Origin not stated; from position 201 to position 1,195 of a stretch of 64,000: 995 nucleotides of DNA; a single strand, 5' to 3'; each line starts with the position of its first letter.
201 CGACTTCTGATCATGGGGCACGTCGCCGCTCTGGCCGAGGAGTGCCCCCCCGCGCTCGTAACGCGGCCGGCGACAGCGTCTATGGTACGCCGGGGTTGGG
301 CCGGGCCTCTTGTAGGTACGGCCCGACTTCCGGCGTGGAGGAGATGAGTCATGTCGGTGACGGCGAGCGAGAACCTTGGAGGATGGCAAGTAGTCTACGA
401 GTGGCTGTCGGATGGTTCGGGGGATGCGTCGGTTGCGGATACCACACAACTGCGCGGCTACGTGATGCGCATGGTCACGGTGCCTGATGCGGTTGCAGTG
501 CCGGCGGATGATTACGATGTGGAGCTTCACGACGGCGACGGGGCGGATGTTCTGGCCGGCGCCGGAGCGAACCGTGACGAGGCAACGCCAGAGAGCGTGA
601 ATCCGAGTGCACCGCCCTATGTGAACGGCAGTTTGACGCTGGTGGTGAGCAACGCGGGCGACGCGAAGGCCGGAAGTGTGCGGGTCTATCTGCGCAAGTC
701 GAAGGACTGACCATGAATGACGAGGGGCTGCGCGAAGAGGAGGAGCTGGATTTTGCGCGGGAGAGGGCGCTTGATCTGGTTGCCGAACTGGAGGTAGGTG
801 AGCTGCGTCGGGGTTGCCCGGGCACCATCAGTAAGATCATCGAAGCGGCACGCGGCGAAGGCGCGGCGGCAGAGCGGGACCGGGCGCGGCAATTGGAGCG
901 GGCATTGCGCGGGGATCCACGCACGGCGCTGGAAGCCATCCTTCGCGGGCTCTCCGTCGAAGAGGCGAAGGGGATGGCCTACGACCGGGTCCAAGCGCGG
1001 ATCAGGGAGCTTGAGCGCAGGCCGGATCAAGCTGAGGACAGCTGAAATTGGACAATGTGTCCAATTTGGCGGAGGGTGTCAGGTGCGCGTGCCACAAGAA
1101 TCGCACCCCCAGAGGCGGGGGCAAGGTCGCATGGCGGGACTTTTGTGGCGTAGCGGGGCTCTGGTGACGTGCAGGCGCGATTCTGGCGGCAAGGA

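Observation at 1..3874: Compact tRNA-Pro-integrated element that looks like a phage satellite with RNA-rich control regions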

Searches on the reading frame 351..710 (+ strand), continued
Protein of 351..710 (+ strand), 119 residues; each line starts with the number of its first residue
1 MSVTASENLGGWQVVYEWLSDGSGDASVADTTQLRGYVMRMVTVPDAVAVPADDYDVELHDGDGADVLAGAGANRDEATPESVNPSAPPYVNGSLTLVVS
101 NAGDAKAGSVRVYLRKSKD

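Call 102: find_related_loci(query=A3, collection=metagenome_contigs, flank=10000)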
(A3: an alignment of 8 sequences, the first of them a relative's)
Query A3 (627 aa) in metagenome_contigs; peptide patterns used: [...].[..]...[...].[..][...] (x = any residue, [..] = any of these).
173 stretches matched a pattern; 12 encode a relative of the query (tblastn E <= 1e-3); 12 distinct loci.
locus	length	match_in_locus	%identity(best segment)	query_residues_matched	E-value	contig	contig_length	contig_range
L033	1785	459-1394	50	63-375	3e-81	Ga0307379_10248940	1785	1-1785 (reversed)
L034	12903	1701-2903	36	7-401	2e-55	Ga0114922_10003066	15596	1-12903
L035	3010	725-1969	36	8-420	6e-50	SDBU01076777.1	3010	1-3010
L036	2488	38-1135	37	42-400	3e-42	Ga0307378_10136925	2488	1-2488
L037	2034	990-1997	34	1-324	8e-34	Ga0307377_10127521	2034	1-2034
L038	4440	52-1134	36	42-394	2e-32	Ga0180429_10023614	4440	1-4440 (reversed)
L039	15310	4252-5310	31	50-405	7e-24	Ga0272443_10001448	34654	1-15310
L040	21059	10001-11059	31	50-405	7e-24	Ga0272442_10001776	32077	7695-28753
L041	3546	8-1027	34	69-421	6e-23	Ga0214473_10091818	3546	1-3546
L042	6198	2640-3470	40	76-356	4e-20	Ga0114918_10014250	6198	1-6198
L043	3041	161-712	33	64-250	2e-16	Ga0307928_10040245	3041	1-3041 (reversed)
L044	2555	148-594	41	163-308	7e-12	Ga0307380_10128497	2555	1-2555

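Call 104: search_protein_families(library=pfam, proteins=[P0019, P0020, P0017, P0016, P0014, P0013, P0022, P0023, P0025, P0027], max_evalue=10)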
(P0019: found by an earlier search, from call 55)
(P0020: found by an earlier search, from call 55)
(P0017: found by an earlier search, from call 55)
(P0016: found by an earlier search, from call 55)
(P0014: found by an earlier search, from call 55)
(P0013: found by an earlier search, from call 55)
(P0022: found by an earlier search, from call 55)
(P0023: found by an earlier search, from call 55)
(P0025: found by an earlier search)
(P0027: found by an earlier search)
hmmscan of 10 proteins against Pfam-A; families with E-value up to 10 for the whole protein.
P0019 (250 aa): 0 families

P0020 (122 aa): 0 families

P0017 (166 aa): 2 families
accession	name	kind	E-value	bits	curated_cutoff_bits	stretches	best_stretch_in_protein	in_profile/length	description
PF13076.11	Fur_reg_FbpA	-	0.15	12.2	22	1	145-157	20-32/36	Fur-regulated basic protein A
PF13035.11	DUF3896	-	0.33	11.6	25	0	142-164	20-42/61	Protein of unknown function (DUF3896)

P0016 (99 aa): 0 families

P0014 (305 aa): 0 families

P0013 (75 aa): 0 families

P0022 (110 aa): 0 families

P0023 (101 aa): 0 families

P0025 (127 aa): 0 families

P0027 (68 aa): 5 families
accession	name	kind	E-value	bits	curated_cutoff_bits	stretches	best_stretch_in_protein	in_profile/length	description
PF12728.13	HTH_17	-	7e-05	23.5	27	1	6-50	6-49/51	Helix-turn-helix domain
PF07471.18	Phage_Nu1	-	0.00077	19.6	30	1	4-58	5-55/164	Phage DNA packaging protein Nu1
PF13371.12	TPR_9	-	0.026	15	35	1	14-35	25-46/73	Tetratricopeptide repeat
PF13411.12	MerR_1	-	0.031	14.8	21.6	1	5-45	4-44/69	MerR HTH family regulatory protein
PF13551.12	HTH_29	-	0.052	14.1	28.1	1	6-24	17-35/64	Winged helix-turn helix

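Call 105: search_solved_structures(query=P0019, max_evalue=10)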
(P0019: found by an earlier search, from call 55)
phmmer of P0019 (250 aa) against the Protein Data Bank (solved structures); distinct sequences matched with E-value up to 10: 0.

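Call 116: find_related_loci(query=P0024, collection=viral_contigs, flank=10000)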
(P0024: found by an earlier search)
Query P0024 (146 aa) in viral_contigs; peptide patterns used: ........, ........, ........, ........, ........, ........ (x = any residue, [..] = any of these).
57 stretches matched a pattern; 53 encode a relative of the query (tblastn E <= 1e-3); 53 distinct loci.
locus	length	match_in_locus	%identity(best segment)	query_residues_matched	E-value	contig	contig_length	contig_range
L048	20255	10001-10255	51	13-97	1e-21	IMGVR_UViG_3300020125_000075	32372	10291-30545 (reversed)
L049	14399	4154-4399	50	15-96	3e-21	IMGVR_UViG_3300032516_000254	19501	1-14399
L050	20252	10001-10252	49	13-96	1e-20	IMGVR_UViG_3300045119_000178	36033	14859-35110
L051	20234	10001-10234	41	15-94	2e-13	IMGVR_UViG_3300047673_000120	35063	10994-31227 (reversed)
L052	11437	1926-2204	34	31-132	2e-11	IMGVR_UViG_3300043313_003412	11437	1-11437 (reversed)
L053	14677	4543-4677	49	35-79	3e-11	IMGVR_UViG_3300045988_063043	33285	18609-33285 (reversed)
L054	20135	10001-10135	49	35-79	2e-11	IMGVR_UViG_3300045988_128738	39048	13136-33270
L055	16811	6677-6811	49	35-79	3e-11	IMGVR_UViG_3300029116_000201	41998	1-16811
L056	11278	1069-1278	37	27-96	3e-11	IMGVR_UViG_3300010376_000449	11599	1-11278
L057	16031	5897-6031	51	35-79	4e-11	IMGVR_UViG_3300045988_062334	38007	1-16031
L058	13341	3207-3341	53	35-79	4e-11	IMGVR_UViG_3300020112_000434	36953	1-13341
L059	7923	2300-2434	49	35-79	6e-11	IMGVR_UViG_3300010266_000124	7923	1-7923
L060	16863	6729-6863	49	35-79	8e-11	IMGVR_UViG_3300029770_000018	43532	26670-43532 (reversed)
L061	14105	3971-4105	49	35-79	8e-11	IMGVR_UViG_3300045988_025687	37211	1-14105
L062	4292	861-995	49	35-79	6e-11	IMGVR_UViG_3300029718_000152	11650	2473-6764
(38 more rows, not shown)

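Call 117: search_protein_families(library=padloc, proteins=[P0019, P0020, P0017, P0016, P0014, P0013, P0022, P0023, P0025, P0021], max_evalue=0.01)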
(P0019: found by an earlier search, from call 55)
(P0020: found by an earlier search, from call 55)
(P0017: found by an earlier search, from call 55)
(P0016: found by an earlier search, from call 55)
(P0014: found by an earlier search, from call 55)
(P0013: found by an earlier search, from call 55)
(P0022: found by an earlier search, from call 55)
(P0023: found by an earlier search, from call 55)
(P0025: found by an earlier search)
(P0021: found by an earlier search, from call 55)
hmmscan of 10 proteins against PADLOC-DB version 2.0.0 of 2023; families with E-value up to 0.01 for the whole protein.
P0019 (250 aa): 0 families

P0020 (122 aa): 0 families

P0017 (166 aa): 0 families

P0016 (99 aa): 0 families

P0014 (305 aa): 0 families

P0013 (75 aa): 0 families

P0022 (110 aa): 0 families

P0023 (101 aa): 0 families

P0025 (127 aa): 0 families

P0021 (334 aa): 0 families

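Call 128: search_solved_structures(query=P0014, max_evalue=5)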
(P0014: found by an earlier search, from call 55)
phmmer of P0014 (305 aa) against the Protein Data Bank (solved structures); distinct sequences matched with E-value up to 5: 3.
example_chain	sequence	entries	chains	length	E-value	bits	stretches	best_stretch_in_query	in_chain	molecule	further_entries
8f6r_A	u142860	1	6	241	0.3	13.8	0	73-117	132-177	De novo designed oligomeric protein C6-79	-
1ui5_A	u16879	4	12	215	0.31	13.7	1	138-235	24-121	A-factor receptor homolog | CprB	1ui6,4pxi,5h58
7du6_A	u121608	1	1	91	1.9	11.2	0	201-222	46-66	mkDPBB_sym2 protein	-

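Call 129: search_solved_structures(query=P0017, max_evalue=5)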
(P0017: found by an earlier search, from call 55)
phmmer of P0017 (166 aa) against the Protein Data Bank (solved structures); distinct sequences matched with E-value up to 5: 2.
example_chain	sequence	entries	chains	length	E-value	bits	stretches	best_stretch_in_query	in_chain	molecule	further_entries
2ehh_A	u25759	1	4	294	0.63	13.3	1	87-134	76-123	Dihydrodipicolinate synthase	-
2ze5_A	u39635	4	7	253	0.82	12.9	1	22-98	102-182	Isopentenyl transferase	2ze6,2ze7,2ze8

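Call 130: search_solved_structures(query=A2, max_evalue=1)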
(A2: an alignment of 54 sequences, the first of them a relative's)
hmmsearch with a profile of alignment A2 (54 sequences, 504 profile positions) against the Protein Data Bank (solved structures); distinct sequences matched with E-value up to 1: 9.
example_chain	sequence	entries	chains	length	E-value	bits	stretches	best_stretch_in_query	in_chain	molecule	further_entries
8c3w_A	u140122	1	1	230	0.023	17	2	112-193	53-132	dnHEM1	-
2cue_A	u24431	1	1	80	0.027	16.7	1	318-373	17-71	Paired box protein Pax6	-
9rar_A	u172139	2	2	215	0.053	15.8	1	105-194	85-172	TRP_F43W | [(sulfaNHC)Au].TRP_F43W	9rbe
9h10_A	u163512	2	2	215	0.053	15.8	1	106-194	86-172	[(sulfaNHC)Au].TRP_18 | Tandem-repeat protein (TRP)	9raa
8s6p_A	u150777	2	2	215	0.087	15.1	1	106-194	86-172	TRP_18 F116W (R0) | TRP_18 F116W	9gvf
5z3g_O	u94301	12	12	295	0.18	14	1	322-383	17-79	Ribosome production factor 1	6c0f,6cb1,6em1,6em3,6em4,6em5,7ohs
28ye_T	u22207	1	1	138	0.33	13.1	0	368-399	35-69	Large ribosomal subunit protein uL16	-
4ymr_A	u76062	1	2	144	0.45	12.7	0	268-293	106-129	Protein Snx21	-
7uhb_K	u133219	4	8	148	0.74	12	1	399-493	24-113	Multivalent miniprotein inhibitor AHB2-2GS-SB175 | Pan-variant miniprotein TRI2-2 | TRI2-2 minibinder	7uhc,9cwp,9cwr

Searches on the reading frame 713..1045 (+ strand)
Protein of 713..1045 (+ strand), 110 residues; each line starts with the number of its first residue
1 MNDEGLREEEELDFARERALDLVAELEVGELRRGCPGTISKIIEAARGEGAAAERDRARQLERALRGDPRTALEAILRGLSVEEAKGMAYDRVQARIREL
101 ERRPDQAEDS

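Call 7: search_protein_families(library=pfam, proteins=[window:713-1045:+], max_evalue=0.1)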
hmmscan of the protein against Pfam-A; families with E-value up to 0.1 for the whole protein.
window:713-1045:+ (110 aa): 0 families

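Call 8: search_protein_families(library=phrogs, proteins=[window:713-1045:+], max_evalue=0.1)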
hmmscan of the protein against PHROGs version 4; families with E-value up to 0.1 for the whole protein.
window:713-1045:+ (110 aa): 0 families

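Call 16: find_encoding_contigs(protein=window:713-1042:+, flank=10000, max_places=10)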
Protein window:713-1042:+ (110 aa): 4 contigs read that carry it; 3 places shown.
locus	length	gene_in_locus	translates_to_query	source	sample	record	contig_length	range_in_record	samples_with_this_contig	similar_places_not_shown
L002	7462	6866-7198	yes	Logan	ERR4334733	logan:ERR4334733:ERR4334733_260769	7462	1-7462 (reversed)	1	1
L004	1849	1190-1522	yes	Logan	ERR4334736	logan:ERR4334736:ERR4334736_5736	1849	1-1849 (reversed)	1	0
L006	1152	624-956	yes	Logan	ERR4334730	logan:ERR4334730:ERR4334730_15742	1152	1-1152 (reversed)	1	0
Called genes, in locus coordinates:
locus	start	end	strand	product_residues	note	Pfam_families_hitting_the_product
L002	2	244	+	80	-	?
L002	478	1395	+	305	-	-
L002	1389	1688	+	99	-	-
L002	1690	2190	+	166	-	-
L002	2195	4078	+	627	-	-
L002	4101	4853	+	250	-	-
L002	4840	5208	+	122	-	-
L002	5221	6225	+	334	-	-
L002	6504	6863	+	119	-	-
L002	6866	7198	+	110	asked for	-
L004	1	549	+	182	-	?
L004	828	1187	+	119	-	-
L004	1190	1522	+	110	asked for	-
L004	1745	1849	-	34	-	?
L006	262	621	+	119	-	-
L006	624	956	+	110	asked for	-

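Call 55: list_cluster_members(proteins=[L002:17-241:+, L002:478-1392:+, L002:1389-1685:+, L002:1690-2187:+, L002:2195-4075:+, L002:4101-4850:+, L002:4840-5205:+, L002:5221-6222:+, window:713-1042:+, window:1627-1929:+])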
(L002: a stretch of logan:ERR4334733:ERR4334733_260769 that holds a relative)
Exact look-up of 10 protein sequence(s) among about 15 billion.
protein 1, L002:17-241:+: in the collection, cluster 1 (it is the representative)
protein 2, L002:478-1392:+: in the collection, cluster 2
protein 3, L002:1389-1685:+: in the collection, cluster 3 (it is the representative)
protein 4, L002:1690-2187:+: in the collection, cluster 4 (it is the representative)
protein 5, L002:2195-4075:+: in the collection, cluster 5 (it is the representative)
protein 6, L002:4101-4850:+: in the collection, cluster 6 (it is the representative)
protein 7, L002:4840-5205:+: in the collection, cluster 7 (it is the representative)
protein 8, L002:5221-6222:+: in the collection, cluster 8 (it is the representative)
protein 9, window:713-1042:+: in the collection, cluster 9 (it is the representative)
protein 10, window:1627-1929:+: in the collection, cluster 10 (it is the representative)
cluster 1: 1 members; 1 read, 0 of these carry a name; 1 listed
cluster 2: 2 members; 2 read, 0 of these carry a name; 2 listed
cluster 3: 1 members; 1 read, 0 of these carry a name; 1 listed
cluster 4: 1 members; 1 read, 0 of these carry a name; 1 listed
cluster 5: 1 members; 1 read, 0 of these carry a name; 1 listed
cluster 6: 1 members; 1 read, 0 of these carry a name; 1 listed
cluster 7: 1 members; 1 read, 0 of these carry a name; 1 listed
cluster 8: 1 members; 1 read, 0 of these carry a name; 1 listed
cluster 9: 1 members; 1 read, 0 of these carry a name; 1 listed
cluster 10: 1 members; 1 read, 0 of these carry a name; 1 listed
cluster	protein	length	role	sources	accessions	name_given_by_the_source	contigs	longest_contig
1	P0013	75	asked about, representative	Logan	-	-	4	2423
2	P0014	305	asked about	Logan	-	-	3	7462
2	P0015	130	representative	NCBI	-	-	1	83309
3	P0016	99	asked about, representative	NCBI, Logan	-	-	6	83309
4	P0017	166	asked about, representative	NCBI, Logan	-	-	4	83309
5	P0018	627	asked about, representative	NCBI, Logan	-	-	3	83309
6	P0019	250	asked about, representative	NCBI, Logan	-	-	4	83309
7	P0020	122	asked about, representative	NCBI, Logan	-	-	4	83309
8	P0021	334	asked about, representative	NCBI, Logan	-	-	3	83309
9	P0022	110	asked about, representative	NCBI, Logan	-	-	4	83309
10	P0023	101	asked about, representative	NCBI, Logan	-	-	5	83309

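Call 89: search_protein_families(library=phrogs, proteins=[L027:5107-5958:+, L027:7148-7495:+, L027:7679-8485:+, L027:8485-8973:+, L027:8973-9683:+, L027:11447-13873:+, L027:13894-14574:+, L027:14579-15334:+, L027:15494-16069:+, L027:16154-16822:+], max_evalue=0.01)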
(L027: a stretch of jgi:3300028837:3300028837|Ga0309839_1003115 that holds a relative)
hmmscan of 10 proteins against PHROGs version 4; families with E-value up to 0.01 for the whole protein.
L027:5107-5958:+ (284 aa): 0 families

L027:7148-7495:+ (116 aa): 0 families

L027:7679-8485:+ (269 aa): 0 families

L027:8485-8973:+ (163 aa): 0 families

L027:8973-9683:+ (237 aa): 0 families

L027:11447-13873:+ (809 aa): 17 families
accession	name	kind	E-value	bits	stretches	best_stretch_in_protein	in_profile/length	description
phrog_864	-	DNA, RNA and nucleotide metabolism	3.3e-64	218.9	1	397-784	234-631/1064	DNA primase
phrog_6088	-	DNA, RNA and nucleotide metabolism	3.2e-58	198.8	2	443-780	425-765/772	DNA primase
phrog_1156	-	DNA, RNA and nucleotide metabolism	1.1e-50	174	1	437-789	465-836/855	DNA primase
phrog_1829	-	DNA, RNA and nucleotide metabolism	4.6e-44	151.7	1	431-788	412-765/772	DNA primase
phrog_2478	-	DNA, RNA and nucleotide metabolism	1.6e-30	106.9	1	449-781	507-843/854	DNA polymerase/primase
phrog_7601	-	unknown function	6.9e-30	105.4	1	505-755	3-250/289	-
phrog_16213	-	DNA, RNA and nucleotide metabolism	2.4e-16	60.2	1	446-719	311-586/732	DNA primase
phrog_239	-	DNA, RNA and nucleotide metabolism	1.7e-15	58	1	38-332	43-322/801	DNA primase/helicase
phrog_47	-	DNA, RNA and nucleotide metabolism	4.6e-13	49.6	1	200-310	222-324/947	DNA primase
phrog_849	-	DNA, RNA and nucleotide metabolism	6e-10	39.7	1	209-304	235-330/435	DNA primase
phrog_1883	-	DNA, RNA and nucleotide metabolism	7.2e-09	35.5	1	505-740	474-711/756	DNA helicase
phrog_16950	-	DNA, RNA and nucleotide metabolism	6.9e-08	31.8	1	445-750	476-801/843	DNA primase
phrog_1139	-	DNA, RNA and nucleotide metabolism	8.7e-05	21.7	0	12-306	3-273/895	DNA primase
phrog_360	-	DNA, RNA and nucleotide metabolism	0.00078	20.5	1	9-107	3-98/133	DNA primase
phrog_7485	-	unknown function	0.0018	18.3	1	521-584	226-290/430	-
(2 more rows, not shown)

L027:13894-14574:+ (227 aa): 0 families

L027:14579-15334:+ (252 aa): 0 families

L027:15494-16069:+ (192 aa): 0 families

L027:16154-16822:+ (223 aa): 0 families

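Call 104: search_protein_families(library=pfam, proteins=[P0019, P0020, P0017, P0016, P0014, P0013, P0022, P0023, P0025, P0027], max_evalue=10)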
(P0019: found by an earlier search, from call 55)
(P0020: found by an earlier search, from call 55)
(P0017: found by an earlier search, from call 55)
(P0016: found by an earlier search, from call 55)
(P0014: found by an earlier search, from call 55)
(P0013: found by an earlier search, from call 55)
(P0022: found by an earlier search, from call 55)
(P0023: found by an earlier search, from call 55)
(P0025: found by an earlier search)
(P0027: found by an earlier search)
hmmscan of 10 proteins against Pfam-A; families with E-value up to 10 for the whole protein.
P0019 (250 aa): 0 families

P0020 (122 aa): 0 families

P0017 (166 aa): 2 families
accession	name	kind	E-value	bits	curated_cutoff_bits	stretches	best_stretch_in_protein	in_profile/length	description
PF13076.11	Fur_reg_FbpA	-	0.15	12.2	22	1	145-157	20-32/36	Fur-regulated basic protein A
PF13035.11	DUF3896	-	0.33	11.6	25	0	142-164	20-42/61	Protein of unknown function (DUF3896)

P0016 (99 aa): 0 families

P0014 (305 aa): 0 families

P0013 (75 aa): 0 families

P0022 (110 aa): 0 families

P0023 (101 aa): 0 families

P0025 (127 aa): 0 families

P0027 (68 aa): 5 families
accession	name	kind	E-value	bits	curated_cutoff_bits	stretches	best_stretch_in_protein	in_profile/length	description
PF12728.13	HTH_17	-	7e-05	23.5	27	1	6-50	6-49/51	Helix-turn-helix domain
PF07471.18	Phage_Nu1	-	0.00077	19.6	30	1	4-58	5-55/164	Phage DNA packaging protein Nu1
PF13371.12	TPR_9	-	0.026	15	35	1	14-35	25-46/73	Tetratricopeptide repeat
PF13411.12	MerR_1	-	0.031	14.8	21.6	1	5-45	4-44/69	MerR HTH family regulatory protein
PF13551.12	HTH_29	-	0.052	14.1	28.1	1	6-24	17-35/64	Winged helix-turn helix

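Call 117: search_protein_families(library=padloc, proteins=[P0019, P0020, P0017, P0016, P0014, P0013, P0022, P0023, P0025, P0021], max_evalue=0.01)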
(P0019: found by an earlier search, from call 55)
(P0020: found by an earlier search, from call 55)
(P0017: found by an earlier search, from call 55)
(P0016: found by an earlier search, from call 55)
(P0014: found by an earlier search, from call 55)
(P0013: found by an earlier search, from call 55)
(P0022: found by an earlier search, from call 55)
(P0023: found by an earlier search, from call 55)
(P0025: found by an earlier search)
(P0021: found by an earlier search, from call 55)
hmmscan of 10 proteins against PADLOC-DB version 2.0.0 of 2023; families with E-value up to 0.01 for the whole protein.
P0019 (250 aa): 0 families

P0020 (122 aa): 0 families

P0017 (166 aa): 0 families

P0016 (99 aa): 0 families

P0014 (305 aa): 0 families

P0013 (75 aa): 0 families

P0022 (110 aa): 0 families

P0023 (101 aa): 0 families

P0025 (127 aa): 0 families

P0021 (334 aa): 0 families
